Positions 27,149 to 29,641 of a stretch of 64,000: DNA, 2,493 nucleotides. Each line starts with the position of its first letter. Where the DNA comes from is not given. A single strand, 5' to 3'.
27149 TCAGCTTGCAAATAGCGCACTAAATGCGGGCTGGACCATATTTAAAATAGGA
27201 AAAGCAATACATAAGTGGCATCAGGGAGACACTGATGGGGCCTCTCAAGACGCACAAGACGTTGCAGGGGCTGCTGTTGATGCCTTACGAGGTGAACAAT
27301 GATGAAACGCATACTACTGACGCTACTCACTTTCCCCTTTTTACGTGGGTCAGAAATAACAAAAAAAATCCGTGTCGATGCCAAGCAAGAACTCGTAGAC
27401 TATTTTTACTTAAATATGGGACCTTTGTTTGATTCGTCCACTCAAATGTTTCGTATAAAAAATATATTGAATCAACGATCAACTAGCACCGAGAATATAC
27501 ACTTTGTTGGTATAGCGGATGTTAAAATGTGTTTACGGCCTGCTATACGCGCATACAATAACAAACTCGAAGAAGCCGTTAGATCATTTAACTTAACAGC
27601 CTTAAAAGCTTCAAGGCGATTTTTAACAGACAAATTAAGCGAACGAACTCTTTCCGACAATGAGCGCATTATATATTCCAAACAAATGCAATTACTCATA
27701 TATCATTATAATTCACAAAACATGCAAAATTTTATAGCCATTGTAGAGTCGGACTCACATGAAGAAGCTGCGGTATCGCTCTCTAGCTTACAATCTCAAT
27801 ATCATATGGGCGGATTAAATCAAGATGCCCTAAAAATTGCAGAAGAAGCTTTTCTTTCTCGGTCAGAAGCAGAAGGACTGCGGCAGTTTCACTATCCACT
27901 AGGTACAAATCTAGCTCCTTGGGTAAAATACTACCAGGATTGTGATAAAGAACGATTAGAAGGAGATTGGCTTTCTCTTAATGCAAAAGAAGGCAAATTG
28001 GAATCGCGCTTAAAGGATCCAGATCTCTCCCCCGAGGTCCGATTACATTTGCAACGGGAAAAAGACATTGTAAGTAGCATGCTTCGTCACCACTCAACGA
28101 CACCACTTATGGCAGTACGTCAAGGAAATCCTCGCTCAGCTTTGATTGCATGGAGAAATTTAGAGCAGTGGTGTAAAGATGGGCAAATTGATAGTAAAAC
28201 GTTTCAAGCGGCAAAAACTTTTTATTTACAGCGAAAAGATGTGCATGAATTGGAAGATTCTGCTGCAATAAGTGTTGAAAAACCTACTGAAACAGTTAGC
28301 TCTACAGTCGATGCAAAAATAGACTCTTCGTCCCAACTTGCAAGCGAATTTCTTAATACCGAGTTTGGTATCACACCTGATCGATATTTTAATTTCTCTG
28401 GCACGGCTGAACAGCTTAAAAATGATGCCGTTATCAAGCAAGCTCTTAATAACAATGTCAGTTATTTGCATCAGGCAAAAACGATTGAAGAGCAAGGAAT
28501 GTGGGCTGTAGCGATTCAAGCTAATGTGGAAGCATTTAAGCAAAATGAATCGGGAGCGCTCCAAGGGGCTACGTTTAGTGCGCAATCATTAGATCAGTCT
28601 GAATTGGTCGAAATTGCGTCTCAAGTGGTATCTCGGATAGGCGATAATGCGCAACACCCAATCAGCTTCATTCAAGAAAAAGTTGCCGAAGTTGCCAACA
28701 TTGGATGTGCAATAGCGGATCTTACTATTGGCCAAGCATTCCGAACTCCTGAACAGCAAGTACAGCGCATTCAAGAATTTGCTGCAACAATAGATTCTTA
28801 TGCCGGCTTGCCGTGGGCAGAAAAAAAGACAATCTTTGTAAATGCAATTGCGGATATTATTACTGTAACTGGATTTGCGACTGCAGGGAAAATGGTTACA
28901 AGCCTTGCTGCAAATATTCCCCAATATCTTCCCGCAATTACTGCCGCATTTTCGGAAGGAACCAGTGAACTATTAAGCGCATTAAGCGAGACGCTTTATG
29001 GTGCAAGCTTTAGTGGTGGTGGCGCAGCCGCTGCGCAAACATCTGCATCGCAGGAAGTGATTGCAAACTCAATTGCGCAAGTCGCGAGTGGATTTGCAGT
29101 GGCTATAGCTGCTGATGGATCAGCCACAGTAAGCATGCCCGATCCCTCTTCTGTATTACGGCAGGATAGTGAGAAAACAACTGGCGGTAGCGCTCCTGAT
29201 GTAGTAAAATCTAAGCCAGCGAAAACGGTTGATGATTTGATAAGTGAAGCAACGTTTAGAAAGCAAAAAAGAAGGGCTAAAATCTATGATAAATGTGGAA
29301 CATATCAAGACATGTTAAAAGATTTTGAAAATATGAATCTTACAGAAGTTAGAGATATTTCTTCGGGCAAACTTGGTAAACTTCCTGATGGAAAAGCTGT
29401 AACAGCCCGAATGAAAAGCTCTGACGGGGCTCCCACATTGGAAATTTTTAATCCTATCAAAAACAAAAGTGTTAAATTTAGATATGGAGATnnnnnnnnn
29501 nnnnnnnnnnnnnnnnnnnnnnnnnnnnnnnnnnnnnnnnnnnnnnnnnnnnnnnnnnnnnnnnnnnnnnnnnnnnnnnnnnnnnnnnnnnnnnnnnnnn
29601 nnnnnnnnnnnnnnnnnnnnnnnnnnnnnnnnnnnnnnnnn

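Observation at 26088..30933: Translationally coupled cassette: membrane-anchored AAA+ ATPase, 731-aa protein with a toxin-like C-terminus, two immunity-like paralogues and a 2-TM protein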

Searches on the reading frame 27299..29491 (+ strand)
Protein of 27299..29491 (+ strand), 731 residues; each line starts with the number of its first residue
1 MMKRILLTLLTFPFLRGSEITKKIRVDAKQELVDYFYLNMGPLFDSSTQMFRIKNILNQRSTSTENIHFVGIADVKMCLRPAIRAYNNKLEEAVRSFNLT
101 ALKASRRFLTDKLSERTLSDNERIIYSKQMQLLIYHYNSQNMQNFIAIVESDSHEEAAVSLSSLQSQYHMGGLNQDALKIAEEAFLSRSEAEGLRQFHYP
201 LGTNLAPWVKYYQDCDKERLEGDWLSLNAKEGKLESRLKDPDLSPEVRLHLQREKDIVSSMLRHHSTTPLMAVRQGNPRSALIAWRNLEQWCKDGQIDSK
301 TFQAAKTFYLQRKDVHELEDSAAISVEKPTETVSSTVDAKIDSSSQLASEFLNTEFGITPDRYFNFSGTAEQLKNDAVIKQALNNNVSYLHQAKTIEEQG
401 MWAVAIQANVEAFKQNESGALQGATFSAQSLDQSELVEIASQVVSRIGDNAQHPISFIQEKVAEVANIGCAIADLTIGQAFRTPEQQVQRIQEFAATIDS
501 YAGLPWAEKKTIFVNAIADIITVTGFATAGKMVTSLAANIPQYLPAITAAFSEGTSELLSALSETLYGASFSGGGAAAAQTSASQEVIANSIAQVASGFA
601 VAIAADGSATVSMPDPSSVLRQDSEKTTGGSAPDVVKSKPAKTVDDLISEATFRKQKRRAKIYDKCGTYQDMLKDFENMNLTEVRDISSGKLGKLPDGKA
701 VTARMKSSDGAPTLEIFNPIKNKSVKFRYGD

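Call 3: search_protein_families(library=pfam, proteins=[window:27299-29491:+], max_evalue=1)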
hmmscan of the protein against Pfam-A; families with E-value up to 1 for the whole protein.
window:27299-29491:+ (731 aa): 1 family
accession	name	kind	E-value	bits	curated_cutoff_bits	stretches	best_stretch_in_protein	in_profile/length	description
PF15188.11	CCDC-167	-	0.0047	17.6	27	1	233-284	22-72/84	Coiled-coil domain-containing protein 167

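Call 4: search_protein_families(library=ncbifam, proteins=[window:27299-29491:+], max_evalue=1)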
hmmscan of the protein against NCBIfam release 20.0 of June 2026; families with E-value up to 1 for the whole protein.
window:27299-29491:+ (731 aa): 2 families
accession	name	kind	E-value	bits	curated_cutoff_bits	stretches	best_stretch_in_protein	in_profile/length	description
NF000766.0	PRK00049.1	subfamily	0.082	11.7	449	1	483-528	183-228/396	elongation factor Tu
NF009373.0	PRK12736.1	subfamily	0.11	11.3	452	1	479-528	177-226/394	elongation factor Tu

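Call 5: search_protein_families(library=padloc, proteins=[window:27299-29491:+], max_evalue=1)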
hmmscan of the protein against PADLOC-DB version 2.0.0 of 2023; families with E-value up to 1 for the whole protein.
window:27299-29491:+ (731 aa): 0 families

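Call 11: find_encoding_contigs(protein=window:27299-29491:+, flank=10000, max_places=6)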
Protein window:27299-29491:+ (731 aa): no gene with exactly this product is on record in the collection.

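Call 12: search_solved_structures(query=window:27299-29491:+, max_evalue=10)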
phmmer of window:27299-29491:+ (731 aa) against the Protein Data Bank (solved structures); distinct sequences matched with E-value up to 10: 0.

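Call 14: find_homologous_proteins(query=window:27299-29491:+, max_evalue=0.001)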
Query window:27299-29491:+ (731 aa): 5 proteins with E <= 0.001 among 8000 candidates.
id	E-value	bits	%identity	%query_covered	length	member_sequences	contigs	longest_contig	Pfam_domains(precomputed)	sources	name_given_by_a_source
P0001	0.0e+0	1609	100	100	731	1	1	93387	-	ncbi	-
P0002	8.9e-148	512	67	53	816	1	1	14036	-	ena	-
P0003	4.0e-123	430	56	53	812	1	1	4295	-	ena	-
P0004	9.8e-113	396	58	46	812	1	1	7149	-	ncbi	-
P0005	2.8e-47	180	60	21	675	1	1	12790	-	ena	-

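Call 16: find_encoding_contigs(protein=P0002, flank=10000, max_places=4)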
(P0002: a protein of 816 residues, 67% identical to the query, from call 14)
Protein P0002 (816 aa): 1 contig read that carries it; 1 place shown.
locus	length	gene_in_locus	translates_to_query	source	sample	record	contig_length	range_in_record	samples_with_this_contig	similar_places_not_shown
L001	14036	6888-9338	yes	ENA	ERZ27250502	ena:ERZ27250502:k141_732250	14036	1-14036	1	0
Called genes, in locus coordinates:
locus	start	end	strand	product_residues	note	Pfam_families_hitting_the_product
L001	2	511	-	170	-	?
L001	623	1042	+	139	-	-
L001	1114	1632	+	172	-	-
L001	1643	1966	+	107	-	-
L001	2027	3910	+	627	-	PF02463:SMC_N (weak), PF13555:AAA_29 (faint), PF00005:ABC_tran, PF13304:AAA_21 (faint), PF12848:ABC_tran_Xtn, PF00005:ABC_tran, PF16326:ABC_tran_CTD (weak)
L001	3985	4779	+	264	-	PF13637:Ank_4 (faint), PF13857:Ank_5 (faint), PF00023:Ank (faint), PF12796:Ank_2, PF13606:Ank_3 (faint), PF12796:Ank_2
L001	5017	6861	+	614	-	PF00004:AAA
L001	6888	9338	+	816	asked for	-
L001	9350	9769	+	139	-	-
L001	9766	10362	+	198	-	-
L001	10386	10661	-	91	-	PF04977:DivIC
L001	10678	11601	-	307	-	PF03668:RapZ-like_N, PF22740:PapZ_C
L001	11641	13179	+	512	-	PF00595:PDZ, PF13180:PDZ_2 (weak), PF17820:PDZ_6 (weak), PF03572:Peptidase_S41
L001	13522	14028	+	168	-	PF13238:AAA_18 (weak)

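Call 17: find_encoding_contigs(protein=P0003, flank=10000, max_places=4)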
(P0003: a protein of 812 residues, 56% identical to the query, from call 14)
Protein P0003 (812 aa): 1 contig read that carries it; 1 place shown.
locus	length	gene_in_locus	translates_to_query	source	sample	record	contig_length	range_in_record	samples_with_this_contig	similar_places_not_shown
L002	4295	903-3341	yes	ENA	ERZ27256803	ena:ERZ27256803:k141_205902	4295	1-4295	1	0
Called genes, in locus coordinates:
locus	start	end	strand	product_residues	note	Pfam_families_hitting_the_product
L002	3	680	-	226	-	?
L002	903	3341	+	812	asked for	-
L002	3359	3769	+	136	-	-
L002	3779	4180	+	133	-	-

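Call 18: find_encoding_contigs(protein=P0004, flank=10000, max_places=4)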
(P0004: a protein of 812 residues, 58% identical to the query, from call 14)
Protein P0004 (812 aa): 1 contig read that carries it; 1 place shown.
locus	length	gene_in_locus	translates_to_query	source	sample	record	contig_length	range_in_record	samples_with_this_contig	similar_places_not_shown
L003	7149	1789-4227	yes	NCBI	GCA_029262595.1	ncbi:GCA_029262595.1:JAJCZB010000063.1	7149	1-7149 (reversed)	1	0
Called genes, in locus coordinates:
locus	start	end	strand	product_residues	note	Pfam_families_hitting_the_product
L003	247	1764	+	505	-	PF00004:AAA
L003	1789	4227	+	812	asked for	-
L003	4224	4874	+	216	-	-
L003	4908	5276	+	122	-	-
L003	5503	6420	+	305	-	-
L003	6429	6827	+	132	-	-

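Call 19: find_encoding_contigs(protein=P0005, flank=10000, max_places=4)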
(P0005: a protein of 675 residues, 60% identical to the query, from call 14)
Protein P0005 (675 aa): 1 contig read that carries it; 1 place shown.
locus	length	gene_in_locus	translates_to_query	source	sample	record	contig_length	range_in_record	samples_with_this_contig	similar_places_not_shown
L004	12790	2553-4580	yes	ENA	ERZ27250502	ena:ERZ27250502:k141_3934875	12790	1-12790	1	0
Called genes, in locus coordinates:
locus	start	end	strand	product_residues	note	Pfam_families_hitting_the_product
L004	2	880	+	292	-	?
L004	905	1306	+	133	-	-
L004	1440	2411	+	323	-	-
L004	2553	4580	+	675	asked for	-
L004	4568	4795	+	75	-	-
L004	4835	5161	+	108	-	PF28101:CdiI-like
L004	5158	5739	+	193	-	PF10004:DUF2247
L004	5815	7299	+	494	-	-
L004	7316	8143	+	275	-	PF14243:R2K_3, PF18299:R2K_2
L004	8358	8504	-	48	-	PF00023:Ank (faint), PF12796:Ank_2 (weak)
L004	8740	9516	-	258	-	PF01209:Ubie_methyltran, PF03848:TehB (weak), PF05175:MTS, PF13489:Methyltransf_23, PF08241:Methyltransf_11, PF08242:Methyltransf_12, PF13649:Methyltransf_25, PF13847:Methyltransf_31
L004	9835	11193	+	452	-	PF00753:Lactamase_B, PF23023:Anti-Pycsar_Apyc1 (weak), PF12706:Lactamase_B_2, PF16661:Lactamase_B_6, PF10996:Beta-Casp, PF07521:RMMBL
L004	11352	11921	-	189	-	PF12796:Ank_2, PF13606:Ank_3 (faint), PF13637:Ank_4 (weak), PF13857:Ank_5 (weak), PF00023:Ank, PF13637:Ank_4 (weak)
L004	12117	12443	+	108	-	PF14076:DUF4258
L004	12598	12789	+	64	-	?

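Call 20: find_encoding_contigs(protein=P0001, flank=10000, max_places=4)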
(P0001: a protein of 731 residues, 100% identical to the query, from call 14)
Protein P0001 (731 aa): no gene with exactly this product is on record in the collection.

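Call 26: find_related_loci(query=A1, collection=genome_contigs, flank=10000)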
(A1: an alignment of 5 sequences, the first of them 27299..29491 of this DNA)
Query A1 (731 aa) in genome_contigs; peptide patterns used: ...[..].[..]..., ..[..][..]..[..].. (x = any residue, [..] = any of these).
29 stretches matched a pattern; 1 encode a relative of the query (tblastn E <= 1e-3); 1 distinct loci.
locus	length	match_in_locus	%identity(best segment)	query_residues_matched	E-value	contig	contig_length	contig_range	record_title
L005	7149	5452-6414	64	413-729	5e-126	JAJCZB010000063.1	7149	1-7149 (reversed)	MAG: Candidatus Dependentiae bacterium isolate OFTM129 OFTM129_62, whole genome shotgun sequence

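Call 27: find_related_loci(query=A1, collection=metagenome_contigs, flank=10000)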
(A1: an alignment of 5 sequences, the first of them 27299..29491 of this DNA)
Query A1 (731 aa) in metagenome_contigs; peptide patterns used: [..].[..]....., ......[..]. (x = any residue, [..] = any of these).
224 stretches matched a pattern, but none encodes a relative of the query by tblastn (E <= 1e-3).

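Call 66: search_protein_families(library=pfam, proteins=[L003:4224-4871:+, L003:4908-5273:+, L004:905-1303:+, L004:4568-4792:+, L004:4835-5158:+, L004:5158-5736:+], max_evalue=0.1)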
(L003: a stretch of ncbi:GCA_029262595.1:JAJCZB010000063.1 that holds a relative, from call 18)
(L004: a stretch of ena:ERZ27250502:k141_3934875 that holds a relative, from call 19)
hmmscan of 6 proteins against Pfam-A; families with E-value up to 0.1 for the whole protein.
L003:4224-4871:+ (216 aa): 0 families

L003:4908-5273:+ (122 aa): 1 family
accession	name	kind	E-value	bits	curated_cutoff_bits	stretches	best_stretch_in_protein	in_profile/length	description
PF15780.11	ASH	-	0.054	14.1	27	1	32-60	49-77/98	Abnormal spindle-like microcephaly-assoc'd, ASPM-SPD-2-Hydin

L004:905-1303:+ (133 aa): 1 family
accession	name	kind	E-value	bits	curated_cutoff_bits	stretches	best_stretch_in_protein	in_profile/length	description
PF01759.27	NTR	-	0.015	15.5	21.9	1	6-59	35-89/106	UNC-6/NTR/C345C module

L004:4568-4792:+ (75 aa): 1 family
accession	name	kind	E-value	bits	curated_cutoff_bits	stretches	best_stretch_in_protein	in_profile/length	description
PF08271.17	Zn_Ribbon_TF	-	0.0039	17.1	29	1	7-27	18-38/43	TFIIB zinc-binding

L004:4835-5158:+ (108 aa): 3 families
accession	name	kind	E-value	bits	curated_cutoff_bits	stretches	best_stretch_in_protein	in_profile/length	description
PF16133.10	DUF4844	-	0.01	16.4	25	1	2-55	46-98/117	Domain of unknown function (DUF4844)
PF25389.2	DH_ALS2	-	0.017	15.8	31.2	1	9-99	19-107/178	ALS2, DBL homology domain (DH-domain)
PF23100.1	DUF2096_N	-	0.035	15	26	1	13-55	47-89/96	DUF2096 N-terminal four-helical bundle domain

L004:5158-5736:+ (193 aa): 2 families
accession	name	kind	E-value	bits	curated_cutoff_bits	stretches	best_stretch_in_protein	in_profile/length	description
PF10004.14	DUF2247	-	1.2e-26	93.7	25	1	14-173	3-158/158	Uncharacterized protein conserved in bacteria (DUF2247)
PF25100.1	DUF7809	-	0.032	14.9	27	1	55-119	92-156/160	Domain of unknown function (DUF7809)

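Call 88: list_cluster_members(proteins=[P0001, P0027, P0029, P0025, P0004])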
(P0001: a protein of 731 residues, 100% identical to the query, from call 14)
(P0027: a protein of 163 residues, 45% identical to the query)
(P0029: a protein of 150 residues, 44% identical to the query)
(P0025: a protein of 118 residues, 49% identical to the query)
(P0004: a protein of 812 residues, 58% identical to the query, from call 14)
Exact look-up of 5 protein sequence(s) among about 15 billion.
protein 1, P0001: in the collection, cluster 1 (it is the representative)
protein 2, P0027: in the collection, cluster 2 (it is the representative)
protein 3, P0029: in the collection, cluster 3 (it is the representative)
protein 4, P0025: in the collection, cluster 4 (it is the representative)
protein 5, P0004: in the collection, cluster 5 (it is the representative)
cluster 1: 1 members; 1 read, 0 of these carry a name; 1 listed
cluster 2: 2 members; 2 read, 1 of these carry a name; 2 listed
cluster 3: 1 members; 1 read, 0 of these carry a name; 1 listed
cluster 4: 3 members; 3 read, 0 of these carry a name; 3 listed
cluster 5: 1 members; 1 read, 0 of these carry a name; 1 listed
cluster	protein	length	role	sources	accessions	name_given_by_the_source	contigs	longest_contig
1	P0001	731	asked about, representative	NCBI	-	-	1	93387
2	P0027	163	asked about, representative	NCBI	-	-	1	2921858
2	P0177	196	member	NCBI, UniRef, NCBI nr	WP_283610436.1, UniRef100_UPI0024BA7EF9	hypothetical protein [Faecalispora anaeroviscerum] | hypothetical protein n=1 Tax=Faecalispora anaeroviscerum TaxID=2991836 RepID=UPI0024BA7EF9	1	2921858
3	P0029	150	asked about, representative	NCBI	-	-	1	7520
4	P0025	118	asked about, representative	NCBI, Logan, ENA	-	-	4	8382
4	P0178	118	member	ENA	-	-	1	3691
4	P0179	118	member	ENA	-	-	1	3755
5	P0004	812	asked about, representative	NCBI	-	-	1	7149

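Call 95: search_protein_families(library=pfam, proteins=[L001:9350-9766:+, L002:3359-3766:+, L002:3779-4177:+], max_evalue=10)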
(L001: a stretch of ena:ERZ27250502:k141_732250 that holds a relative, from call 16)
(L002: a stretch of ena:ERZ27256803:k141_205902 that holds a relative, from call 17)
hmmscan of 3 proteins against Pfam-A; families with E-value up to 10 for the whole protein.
L001:9350-9766:+ (139 aa): 1 family
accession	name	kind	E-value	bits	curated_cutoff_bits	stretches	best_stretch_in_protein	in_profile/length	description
PF08102.16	Antimicrobial_7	-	0.042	14.5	25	1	91-108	4-21/43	Scorpion antimicrobial peptide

L002:3359-3766:+ (136 aa): 1 family
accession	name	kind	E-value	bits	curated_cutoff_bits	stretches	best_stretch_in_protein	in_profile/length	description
PF21682.2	AF_2299-like_N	-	0.091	13.2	27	1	57-103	46-89/134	CDP-alcohol phosphatidyltransferase AF_2299-like, N-terminal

L002:3779-4177:+ (133 aa): 1 family
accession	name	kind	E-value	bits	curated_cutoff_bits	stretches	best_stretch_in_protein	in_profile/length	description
PF07404.17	TEBP_beta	-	0.028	14.6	26.6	1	16-84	53-121/140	Telomere-binding protein beta subunit (TEBP beta)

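Call 108: search_protein_families(library=ncbifam, proteins=[L001:9766-10359:+], max_evalue=0.1)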
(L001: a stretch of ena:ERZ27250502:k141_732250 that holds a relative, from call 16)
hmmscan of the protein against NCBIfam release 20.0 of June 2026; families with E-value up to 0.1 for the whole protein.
L001:9766-10359:+ (198 aa): 0 families
